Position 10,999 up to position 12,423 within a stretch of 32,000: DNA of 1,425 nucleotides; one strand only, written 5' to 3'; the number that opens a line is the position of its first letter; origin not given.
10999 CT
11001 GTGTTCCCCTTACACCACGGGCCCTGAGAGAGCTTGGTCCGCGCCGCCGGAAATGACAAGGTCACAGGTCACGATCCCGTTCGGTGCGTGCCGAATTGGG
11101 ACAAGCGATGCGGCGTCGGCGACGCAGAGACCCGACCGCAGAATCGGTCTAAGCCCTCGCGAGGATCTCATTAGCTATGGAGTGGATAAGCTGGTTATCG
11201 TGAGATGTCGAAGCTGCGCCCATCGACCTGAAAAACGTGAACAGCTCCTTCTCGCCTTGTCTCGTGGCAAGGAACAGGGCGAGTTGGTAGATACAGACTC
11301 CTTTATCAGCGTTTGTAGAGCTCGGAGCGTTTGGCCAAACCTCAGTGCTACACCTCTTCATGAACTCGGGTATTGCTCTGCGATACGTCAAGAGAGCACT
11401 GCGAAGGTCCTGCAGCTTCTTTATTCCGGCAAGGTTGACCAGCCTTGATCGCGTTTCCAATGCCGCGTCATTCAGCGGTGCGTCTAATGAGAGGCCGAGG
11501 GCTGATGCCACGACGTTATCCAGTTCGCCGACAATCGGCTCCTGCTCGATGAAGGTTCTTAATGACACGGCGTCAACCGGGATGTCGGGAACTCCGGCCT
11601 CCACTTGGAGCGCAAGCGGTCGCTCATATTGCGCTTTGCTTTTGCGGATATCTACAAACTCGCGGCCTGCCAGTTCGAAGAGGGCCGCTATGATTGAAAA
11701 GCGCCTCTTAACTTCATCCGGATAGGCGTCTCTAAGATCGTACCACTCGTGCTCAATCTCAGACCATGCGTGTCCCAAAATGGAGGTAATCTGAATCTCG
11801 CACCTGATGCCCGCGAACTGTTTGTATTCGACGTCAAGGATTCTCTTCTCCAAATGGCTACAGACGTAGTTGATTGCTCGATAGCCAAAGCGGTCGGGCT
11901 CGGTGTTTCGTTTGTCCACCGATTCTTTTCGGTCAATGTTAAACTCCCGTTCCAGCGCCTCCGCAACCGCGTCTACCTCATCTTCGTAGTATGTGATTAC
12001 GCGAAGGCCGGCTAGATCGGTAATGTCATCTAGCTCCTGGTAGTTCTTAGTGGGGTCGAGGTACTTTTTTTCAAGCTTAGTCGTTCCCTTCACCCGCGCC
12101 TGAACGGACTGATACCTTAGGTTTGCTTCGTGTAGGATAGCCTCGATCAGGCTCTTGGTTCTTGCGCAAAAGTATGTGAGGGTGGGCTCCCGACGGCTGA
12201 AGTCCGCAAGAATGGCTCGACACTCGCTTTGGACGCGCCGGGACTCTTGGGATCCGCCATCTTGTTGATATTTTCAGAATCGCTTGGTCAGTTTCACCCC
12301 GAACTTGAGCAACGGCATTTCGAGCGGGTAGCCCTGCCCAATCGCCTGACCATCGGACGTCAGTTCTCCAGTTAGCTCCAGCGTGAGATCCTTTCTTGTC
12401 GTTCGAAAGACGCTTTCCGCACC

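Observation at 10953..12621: pdxS and pdxT are split by a co-directional GrlR-like / RelA-SpoT-homologue / odd-tRNA cassette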

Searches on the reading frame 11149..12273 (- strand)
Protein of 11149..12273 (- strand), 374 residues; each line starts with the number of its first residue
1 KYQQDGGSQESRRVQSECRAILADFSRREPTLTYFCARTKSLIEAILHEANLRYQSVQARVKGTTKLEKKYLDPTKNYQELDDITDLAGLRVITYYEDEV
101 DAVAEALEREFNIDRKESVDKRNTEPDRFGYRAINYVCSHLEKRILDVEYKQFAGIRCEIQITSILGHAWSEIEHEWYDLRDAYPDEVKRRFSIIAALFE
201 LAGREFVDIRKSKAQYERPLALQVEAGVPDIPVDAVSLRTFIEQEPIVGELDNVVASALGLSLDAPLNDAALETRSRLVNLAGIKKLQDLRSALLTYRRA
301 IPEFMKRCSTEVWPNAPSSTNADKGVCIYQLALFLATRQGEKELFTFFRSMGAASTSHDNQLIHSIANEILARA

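Call 8: search_protein_families(library=pfam, proteins=[window:11149-12273:-], max_evalue=0.1)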
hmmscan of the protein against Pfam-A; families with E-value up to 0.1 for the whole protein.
window:11149-12273:- (374 aa): 1 family
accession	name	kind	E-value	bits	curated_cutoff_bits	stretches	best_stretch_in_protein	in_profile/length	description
PF04607.23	RelA_SpoT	-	1e-13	51.9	27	1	60-178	2-107/113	Region found in RelA / SpoT proteins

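Call 9: search_protein_families(library=ncbifam, proteins=[window:11149-12273:-], max_evalue=0.1)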
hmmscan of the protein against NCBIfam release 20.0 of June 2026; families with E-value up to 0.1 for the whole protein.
window:11149-12273:- (374 aa): 2 families
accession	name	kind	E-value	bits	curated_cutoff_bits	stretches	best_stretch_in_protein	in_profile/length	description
NF053588.1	GTPPhKinYjbM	equivalog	6.4e-09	35.9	320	1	57-211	40-190/201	GTP diphosphokinase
TIGR00691.1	spoT_relA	subfamily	0.018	13.4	499.2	1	37-116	189-264/687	RelA/SpoT family protein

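Call 10: search_protein_families(library=padloc, proteins=[window:11149-12273:-], max_evalue=0.1)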
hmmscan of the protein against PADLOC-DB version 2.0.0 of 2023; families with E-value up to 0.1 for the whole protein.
window:11149-12273:- (374 aa): 1 family
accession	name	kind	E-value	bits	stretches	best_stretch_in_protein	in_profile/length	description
PDLC04999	PDC-S33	-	1.3e-11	42.6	1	50-171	62-175/349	-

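Call 11: find_homologous_proteins(query=window:11152-12273:-)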
Query window:11152-12273:- (374 aa): 362 proteins with E <= 0.001 among 7093 candidates; the best 120 are listed.
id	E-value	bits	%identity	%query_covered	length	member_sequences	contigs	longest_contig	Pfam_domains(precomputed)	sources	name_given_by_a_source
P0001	6.8e-230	780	98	96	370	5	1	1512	PF04607.24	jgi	jgi:ppGpp synthetase/RelA/SpoT-type nucleotidyltranferase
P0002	5.4e-174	596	73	98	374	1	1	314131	PF04607.24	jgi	jgi:putative GTP pyrophosphokinase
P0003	1.6e-170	585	75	95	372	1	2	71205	PF04607.24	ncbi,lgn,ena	-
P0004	4.6e-165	567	72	96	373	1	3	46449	PF04607.24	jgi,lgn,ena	jgi:ppGpp synthetase/RelA/SpoT-type nucleotidyltranferase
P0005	1.4e-159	549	68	98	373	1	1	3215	PF04607.24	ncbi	-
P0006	4.7e-159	547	71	94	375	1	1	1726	PF04607.24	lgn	-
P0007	1.5e-158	546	73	89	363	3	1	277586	PF04607.24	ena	-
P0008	1.1e-156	539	66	94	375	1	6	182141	PF04607.24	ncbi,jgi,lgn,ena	jgi:ppGpp synthetase/RelA/SpoT-type nucleotidyltranferase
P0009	9.8e-156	536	66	96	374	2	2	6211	PF04607.24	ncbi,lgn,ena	-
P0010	1.5e-151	523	64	98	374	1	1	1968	PF04607.24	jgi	jgi:putative GTP pyrophosphokinase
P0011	5.9e-148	511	64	94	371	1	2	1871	PF04607.24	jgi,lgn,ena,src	-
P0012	3.9e-146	505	63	94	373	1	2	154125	PF04607.24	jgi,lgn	jgi:ppGpp synthetase/RelA/SpoT-type nucleotidyltranferase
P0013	2.1e-144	499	61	96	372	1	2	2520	PF04607.24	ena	-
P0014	1.2e-142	493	62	98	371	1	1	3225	PF04607.24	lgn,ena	-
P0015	2.1e-142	493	62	94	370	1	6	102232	PF04607.24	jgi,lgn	-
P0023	7.9e-135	468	93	61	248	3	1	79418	PF04607.24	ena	-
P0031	6.1e-130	452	58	98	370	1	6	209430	PF04607.24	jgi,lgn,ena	jgi:putative GTP pyrophosphokinase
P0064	1.7e-120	420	54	96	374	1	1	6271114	PF04607.24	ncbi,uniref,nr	ncbi:RelA/SpoT domain-containing protein [Alloacidobacterium dinghuense]|uniref:RelA/SpoT domain-con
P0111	2.4e-111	390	47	98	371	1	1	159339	PF04607.24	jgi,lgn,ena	-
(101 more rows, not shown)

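Call 15: find_related_loci(query=A1, collection=genome_contigs, flank=6000)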
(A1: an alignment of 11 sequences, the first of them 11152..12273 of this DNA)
Query A1 (374 aa) in genome_contigs; peptide patterns used: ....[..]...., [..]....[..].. (x = any residue, [..] = any of these).
47 stretches matched a pattern; 22 encode a relative of the query (tblastn E <= 1e-3); 22 distinct loci.
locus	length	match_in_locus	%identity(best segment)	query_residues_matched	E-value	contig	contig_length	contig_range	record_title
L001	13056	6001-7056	70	20-371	1e-169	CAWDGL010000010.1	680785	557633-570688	MAG: uncultured Acidobacteriaceae bacterium isolate MFD00964.bin.1.43 genome assembly, contig: contig_88698, whole genom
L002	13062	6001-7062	75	20-373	7e-180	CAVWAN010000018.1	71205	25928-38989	MAG: uncultured Acidobacteriaceae bacterium isolate MFD03726.bin.2.160 genome assembly, contig: contig_27338, whole geno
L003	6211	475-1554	66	15-374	2e-165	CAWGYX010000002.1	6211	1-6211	MAG: uncultured Acidobacteriota bacterium isolate MFD02248.bin.1.193 genome assembly, contig: contig_10449, whole genome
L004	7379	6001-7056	66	21-372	1e-161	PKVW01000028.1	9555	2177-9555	MAG: Acidobacteriaceae bacterium isolate palsa_292 73.20120500_P33.13_contig_3756, whole genome shotgun sequence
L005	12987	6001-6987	62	16-340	9e-138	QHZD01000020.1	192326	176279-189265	MAG: Acidobacteria bacterium isolate gp2 AA100 14_1009_05_40cm_scaffold_19_curated, whole genome shotgun sequence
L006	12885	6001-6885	56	15-308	1e-110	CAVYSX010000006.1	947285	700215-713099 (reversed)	MAG: uncultured Acidobacteriota bacterium isolate MFD05521.bin.2.7 genome assembly, contig: contig_13031, whole genome s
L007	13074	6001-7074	47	13-372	4e-107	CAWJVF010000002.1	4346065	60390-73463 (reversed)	MAG: uncultured Acidobacteriota bacterium isolate MFD00964.bin.2.241 genome assembly, contig: contig_3367, whole genome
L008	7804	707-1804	49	6-373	1e-106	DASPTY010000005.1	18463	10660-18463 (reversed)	MAG TPA_asm: Candidatus Limnocylindrales bacterium isolate SMAG_U12289 k141_1857981, whole genome shotgun sequence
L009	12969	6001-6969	49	21-344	4e-102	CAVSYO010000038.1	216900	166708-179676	MAG: Terriglobia bacterium isolate MFD05513.bin.2.127 genome assembly, contig: contig_54633, whole genome shotgun sequen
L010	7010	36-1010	48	7-335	1e-94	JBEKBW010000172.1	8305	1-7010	MAG: Candidatus Sulfotelmatobacter sp. isolate SPRUCE 145 SPRUCE_145_172, whole genome shotgun sequence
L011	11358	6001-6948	47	21-344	3e-92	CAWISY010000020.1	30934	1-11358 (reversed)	MAG: Bryobacterales bacterium isolate MFD03044.bin.2.26 genome assembly, contig: contig_22879, whole genome shotgun sequ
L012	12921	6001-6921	35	35-346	4e-53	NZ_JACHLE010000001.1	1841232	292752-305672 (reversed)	Chryseobacterium defluvii strain S00151 Ga0436318_01, whole genome shotgun sequence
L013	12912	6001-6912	32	41-348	8e-49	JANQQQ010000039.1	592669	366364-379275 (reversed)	MAG: Croceivirga sp. isolate IP29b_bin.31 k99_2467148, whole genome shotgun sequence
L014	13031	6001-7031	38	16-360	4e-47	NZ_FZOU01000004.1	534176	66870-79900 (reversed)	Granulicella rosea strain DSM 18704, whole genome shotgun sequence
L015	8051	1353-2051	37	10-219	2e-35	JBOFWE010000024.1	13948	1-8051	MAG: Selenomonadaceae bacterium isolate WFFMC_MAG_560 k139_181331_flag=0_multi=26.0000_len=13948, whole genome shotgun s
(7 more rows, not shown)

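Call 19: find_encoding_contigs(protein=P0023, flank=8000, max_places=3)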
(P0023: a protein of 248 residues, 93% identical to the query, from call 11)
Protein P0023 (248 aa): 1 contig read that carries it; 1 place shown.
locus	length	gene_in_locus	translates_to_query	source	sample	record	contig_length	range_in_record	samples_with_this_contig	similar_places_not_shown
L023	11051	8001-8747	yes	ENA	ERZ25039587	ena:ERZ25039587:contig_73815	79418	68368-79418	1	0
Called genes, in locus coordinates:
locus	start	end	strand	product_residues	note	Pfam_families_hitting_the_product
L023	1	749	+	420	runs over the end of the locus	PF25917:BSH_RND, PF25973:BSH_CzcB (weak), PF25876:HH_MFP_RND (weak), PF25954:Beta-barrel_RND_2, PF25990:Beta-barrel_YknX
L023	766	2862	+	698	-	PF00005:ABC_tran, PF13304:AAA_21 (faint), PF12704:MacB_PCD, PF02687:FtsX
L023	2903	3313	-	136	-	-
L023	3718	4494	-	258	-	-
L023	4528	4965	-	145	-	PF13473:Cupredoxin_1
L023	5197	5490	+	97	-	PF08681:TacA1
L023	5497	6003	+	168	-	PF00583:Acetyltransf_1, PF13508:Acetyltransf_7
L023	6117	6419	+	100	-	PF01381:HTH_3 (weak), PF12844:HTH_19 (weak)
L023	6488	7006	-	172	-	-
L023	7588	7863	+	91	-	-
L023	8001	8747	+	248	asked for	PF04607:RelA_SpoT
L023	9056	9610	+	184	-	PF01174:SNO, PF07685:GATase_3 (weak)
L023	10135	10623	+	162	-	-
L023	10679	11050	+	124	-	?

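Call 33: search_solved_structures(query=A3, max_evalue=1, show_alignments=2)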
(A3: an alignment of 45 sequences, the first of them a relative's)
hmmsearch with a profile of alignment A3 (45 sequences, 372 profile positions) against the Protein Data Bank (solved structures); distinct sequences matched with E-value up to 1: 8.
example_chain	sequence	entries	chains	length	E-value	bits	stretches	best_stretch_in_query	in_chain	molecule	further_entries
2be3_A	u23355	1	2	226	7.9e-12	48.3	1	51-208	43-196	GTP pyrophosphokinase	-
6fgk_A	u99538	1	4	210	4.9e-09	39.1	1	54-207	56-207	GTP pyrophosphokinase YwaC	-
3l9d_A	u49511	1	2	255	7e-09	38.6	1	53-208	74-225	Putative GTP pyrophosphokinase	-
5f2v_V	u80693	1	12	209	5.4e-08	35.7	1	51-210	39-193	GTP pyrophosphokinase YjbM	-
5ded_D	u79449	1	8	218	6.7e-08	35.4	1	49-210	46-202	GTP pyrophosphokinase YjbM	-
5dec_A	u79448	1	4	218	1.2e-07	34.5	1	50-210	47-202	GTP pyrophosphokinase YjbM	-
6ewz_A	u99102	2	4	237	0.0013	21.3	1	53-172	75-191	GTP pyrophosphokinase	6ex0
6fgj_A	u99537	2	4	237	0.0013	21.3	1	53-172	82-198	GTP pyrophosphokinase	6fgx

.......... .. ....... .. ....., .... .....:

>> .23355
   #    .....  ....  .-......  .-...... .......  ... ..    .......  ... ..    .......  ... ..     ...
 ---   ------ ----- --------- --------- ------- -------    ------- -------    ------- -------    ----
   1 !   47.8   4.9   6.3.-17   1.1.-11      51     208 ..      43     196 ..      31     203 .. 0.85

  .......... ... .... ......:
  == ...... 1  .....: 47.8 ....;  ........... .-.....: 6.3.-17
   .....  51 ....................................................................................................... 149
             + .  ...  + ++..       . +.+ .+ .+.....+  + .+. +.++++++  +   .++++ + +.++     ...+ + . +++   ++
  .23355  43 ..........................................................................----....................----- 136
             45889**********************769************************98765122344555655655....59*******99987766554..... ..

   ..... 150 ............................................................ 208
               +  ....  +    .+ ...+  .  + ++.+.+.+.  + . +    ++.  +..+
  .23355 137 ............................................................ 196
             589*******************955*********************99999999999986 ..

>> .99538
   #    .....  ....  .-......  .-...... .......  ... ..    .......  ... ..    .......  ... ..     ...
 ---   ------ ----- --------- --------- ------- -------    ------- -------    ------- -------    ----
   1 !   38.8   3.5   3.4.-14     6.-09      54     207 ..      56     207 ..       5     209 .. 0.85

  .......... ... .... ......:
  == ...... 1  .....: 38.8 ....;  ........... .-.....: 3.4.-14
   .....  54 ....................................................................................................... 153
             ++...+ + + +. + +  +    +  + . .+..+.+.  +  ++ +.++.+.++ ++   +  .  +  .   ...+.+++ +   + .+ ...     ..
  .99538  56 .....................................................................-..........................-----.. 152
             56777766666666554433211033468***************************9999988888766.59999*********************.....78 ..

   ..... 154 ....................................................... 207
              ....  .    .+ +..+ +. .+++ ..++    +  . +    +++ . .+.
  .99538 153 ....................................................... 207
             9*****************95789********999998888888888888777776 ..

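Call 37: predict_structure(alignment_id=A3)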
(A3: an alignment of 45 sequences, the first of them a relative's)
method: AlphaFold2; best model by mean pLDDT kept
length: 370 residues; sequences in the alignment: 45
mean_pLDDT: 86.2   pTM: 0.68
mean pLDDT of the five models: 86.2, 84.3, 83.8, 81.7, 80.5
residues with pLDDT >= 90: 184; 70-90: 155; 50-70: 20; < 50: 11
segments of 3 or more residues with pLDDT < 50: 1-4, 122-126
pLDDT, mean of each block of 10 residues (from residue 1): 48 89 93 95 93 93 87 86 91 90 93 82 60 91 86 91 74 62 76 78 87 90 91 94 94 88 87 94 96 94 90 80 94 87 87 88 88
secondary structure, 60 per line:
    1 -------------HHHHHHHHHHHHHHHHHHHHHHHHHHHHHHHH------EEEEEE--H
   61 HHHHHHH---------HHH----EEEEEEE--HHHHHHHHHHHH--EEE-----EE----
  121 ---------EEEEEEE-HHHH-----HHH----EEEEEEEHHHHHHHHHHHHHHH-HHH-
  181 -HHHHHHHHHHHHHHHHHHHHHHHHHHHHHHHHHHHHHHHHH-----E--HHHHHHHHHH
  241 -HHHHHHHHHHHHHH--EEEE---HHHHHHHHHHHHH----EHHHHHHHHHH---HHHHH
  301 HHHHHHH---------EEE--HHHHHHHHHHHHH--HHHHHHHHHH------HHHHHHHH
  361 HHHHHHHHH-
elements in order: H14-45 E52-57 H60-67 E84-90 H93-104 E107-109 E130-136 H138-141 E154-160 H161-175 H182-222 H231-240 H242-255 E258-261 H265-277 H283-292 H296-307 E317-319 H322-334 H337-346 H353-369

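Call 40: fold_search(model_id=the predicted structure, library=pdb)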
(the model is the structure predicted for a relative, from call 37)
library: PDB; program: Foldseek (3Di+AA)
matches with E <= 10: 227; with E <= 0.001: 61
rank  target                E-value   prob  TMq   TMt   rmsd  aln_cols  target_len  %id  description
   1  5dec_B                3.3e-08  1.00  0.42  0.78   3.7       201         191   22  Crystal structure of the small alarmone synthetase 1 from Bacillus subtilis (released 2015-10-28)
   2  2be3_A                4.1e-08  1.00  0.43  0.75   3.6       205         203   24  Structure of a GTP Pyrophosphokinase Family Protein from Streptococcus pneumoniae (released 2005-12-06)
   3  5dec_A                7.0e-08  1.00  0.42  0.77   4.0       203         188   21  Crystal structure of the small alarmone synthetase 1 from Bacillus subtilis (released 2015-10-28)
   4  6fgk_D                1.3e-07  1.00  0.41  0.77   3.9       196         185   21  Crystal structure of the small alarmone synthethase 2 from Bacillus subtilis (released 2018-02-07)
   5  5ded_H                1.4e-07  1.00  0.42  0.76   3.8       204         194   22  Crystal structure of the small alarmone synthethase 1 from Bacillus subtilis bound to its product pppGpp (released 2015-10-28)
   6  5ded_B                1.5e-07  1.00  0.42  0.76   4.1       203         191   22  Crystal structure of the small alarmone synthethase 1 from Bacillus subtilis bound to its product pppGpp (released 2015-10-28)
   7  5dec_D                1.6e-07  1.00  0.42  0.77   3.8       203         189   21  Crystal structure of the small alarmone synthetase 1 from Bacillus subtilis (released 2015-10-28)
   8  6fgk_A                1.6e-07  1.00  0.41  0.77   4.1       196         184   19  Crystal structure of the small alarmone synthethase 2 from Bacillus subtilis (released 2018-02-07)
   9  5ded_A                2.0e-07  1.00  0.40  0.71   4.4       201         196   21  Crystal structure of the small alarmone synthethase 1 from Bacillus subtilis bound to its product pppGpp (released 2015-10-28)
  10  3l9d_B                2.1e-07  1.00  0.39  0.71   4.1       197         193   22  The Crystal Structure of smu.1046c from Streptococcus mutans UA159 (released 2011-01-12)
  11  5ded_E                2.1e-07  1.00  0.39  0.71   4.4       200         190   21  Crystal structure of the small alarmone synthethase 1 from Bacillus subtilis bound to its product pppGpp (released 2015-10-28)
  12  5ded_G                2.4e-07  1.00  0.42  0.78   3.5       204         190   22  Crystal structure of the small alarmone synthethase 1 from Bacillus subtilis bound to its product pppGpp (released 2015-10-28)
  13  6fgk_B                3.0e-07  1.00  0.41  0.78   4.0       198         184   20  Crystal structure of the small alarmone synthethase 2 from Bacillus subtilis (released 2018-02-07)
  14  6fgj_A                3.7e-07  1.00  0.36  0.60   5.6       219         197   18  Crystal structure of the small alarmone synthethase 2 from Staphylococcus aureus (released 2018-02-07)
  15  6ewz_B                3.9e-07  1.00  0.38  0.65   4.8       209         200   18  Crystal structure of RelP (SAS2) from Staphylococcus aureus bound to AMPCPP and GTP in the pre-catalytic state (released 2018-01-24)
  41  7ztb_B                2.2e-05  1.00  0.32  0.35  15.6       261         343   15  Structure of the Salmonella tRNA pyrophosphokinase CapRel (released 2022-11-23)
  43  9erv_A                3.6e-05  1.00  0.36  0.39  21.3       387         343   12  Structure of Salmonella CapRel bound to Bas11 Gp54 (released 2024-11-06)
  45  7ztb_A                4.5e-05  1.00  0.33  0.35  13.3       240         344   16  Structure of the Salmonella tRNA pyrophosphokinase CapRel (released 2022-11-23)
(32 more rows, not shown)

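Call 44: find_encoding_contigs(protein=P0002, flank=8000, max_places=1)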
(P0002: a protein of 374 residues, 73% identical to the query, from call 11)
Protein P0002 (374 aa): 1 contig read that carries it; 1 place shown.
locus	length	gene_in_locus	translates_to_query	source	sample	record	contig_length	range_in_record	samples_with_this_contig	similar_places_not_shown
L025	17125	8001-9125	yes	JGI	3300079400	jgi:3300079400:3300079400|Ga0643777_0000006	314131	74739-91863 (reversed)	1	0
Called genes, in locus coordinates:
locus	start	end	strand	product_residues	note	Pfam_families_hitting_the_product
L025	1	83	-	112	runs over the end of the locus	PF03626:COX4_pro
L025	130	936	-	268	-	PF00510:COX3 (faint)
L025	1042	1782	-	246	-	-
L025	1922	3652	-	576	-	PF00115:COX1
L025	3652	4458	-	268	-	PF02790:COX2_TM (weak), PF00116:COX2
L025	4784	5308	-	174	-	-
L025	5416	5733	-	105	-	-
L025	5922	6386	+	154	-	PF03061:4HBT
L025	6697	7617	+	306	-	PF01680:SOR_SNZ, PF05690:ThiG (faint)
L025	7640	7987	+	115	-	-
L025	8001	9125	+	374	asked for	PF04607:RelA_SpoT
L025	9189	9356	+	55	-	-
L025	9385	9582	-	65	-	-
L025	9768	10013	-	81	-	-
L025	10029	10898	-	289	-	-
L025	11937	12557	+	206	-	PF11645:PDDEXK_5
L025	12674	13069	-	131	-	PF07238:PilZ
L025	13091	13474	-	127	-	-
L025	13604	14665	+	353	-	PF14525:AraC_binding_2, PF00165:HTH_AraC (faint), PF12833:HTH_18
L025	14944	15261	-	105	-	PF00030:Crystall, PF03995:Inhibitor_I36 (weak)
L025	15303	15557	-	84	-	-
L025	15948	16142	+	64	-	-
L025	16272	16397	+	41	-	-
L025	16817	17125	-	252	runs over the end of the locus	PF14329:DUF4386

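Call 45: find_encoding_contigs(protein=P0031, flank=8000, max_places=1)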
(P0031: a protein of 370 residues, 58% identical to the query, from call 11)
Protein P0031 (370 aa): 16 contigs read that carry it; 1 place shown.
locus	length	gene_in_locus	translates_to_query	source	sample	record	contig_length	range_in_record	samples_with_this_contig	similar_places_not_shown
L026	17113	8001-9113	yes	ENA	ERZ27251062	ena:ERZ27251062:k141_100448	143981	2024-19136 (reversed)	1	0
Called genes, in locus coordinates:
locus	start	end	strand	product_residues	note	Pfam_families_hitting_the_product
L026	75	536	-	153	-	PF00578:AhpC-TSA, PF08534:Redoxin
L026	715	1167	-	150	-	-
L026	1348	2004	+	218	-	PF00196:GerE, PF08281:Sigma70_r4_2 (weak)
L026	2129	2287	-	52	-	-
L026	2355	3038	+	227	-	PF04366:Ysc84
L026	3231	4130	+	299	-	PF03279:Lip_A_acyltrans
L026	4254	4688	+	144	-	PF20432:Xre-like-HTH (weak), PF09722:Xre_MbcA_ParS_C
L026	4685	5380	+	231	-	PF08808:RES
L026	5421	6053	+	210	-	-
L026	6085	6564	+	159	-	PF13279:4HBT_2, PF03061:4HBT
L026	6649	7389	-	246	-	PF10014:2OG-Fe_Oxy_2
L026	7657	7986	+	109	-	-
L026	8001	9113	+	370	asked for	PF04607:RelA_SpoT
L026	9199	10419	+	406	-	PF00202:Aminotran_3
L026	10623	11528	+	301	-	PF00561:Abhydrolase_1, PF12146:Hydrolase_4 (faint), PF12697:Abhydrolase_6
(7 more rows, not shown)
